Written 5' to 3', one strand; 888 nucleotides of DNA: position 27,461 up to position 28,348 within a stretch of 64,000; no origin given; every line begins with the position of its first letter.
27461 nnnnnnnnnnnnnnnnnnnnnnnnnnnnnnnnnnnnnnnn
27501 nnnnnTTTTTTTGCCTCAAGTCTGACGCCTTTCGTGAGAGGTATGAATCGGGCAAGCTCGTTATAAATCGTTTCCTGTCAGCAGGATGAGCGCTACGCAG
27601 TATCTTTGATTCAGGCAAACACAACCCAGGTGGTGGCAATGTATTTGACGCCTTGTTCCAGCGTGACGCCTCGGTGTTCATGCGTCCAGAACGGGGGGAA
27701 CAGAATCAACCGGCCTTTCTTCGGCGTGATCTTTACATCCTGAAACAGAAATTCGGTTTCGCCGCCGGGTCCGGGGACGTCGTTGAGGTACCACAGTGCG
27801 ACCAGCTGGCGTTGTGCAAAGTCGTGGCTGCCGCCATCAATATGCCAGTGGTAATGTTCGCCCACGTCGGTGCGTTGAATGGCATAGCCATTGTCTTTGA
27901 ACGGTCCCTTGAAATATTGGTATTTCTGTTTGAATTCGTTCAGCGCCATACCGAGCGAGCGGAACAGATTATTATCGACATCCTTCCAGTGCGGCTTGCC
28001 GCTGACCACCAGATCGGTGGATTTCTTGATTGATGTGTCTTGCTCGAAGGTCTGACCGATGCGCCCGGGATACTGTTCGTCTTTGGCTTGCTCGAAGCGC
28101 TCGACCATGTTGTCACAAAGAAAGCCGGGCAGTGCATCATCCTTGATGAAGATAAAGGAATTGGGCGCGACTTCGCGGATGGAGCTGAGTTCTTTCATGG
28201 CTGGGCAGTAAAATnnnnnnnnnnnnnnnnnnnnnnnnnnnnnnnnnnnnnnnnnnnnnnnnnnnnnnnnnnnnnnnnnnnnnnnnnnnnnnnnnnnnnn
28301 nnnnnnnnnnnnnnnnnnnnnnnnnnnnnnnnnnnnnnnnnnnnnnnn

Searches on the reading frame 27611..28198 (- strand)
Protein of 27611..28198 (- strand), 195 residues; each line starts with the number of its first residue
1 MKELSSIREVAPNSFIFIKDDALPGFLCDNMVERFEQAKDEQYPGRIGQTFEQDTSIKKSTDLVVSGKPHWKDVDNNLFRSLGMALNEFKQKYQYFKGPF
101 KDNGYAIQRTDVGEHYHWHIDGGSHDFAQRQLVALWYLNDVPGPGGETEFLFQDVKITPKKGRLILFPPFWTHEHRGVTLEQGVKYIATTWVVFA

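Call 10: search_protein_families(library=pfam, proteins=[window:27611-28198:-], max_evalue=0.00001)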
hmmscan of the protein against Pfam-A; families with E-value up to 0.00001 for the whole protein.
window:27611-28198:- (195 aa): 1 family
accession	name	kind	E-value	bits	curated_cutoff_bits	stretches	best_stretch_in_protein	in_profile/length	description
PF13640.12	2OG-FeII_Oxy_3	-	9.9e-14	52.5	27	1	107-192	3-97/98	2OG-Fe(II) oxygenase superfamily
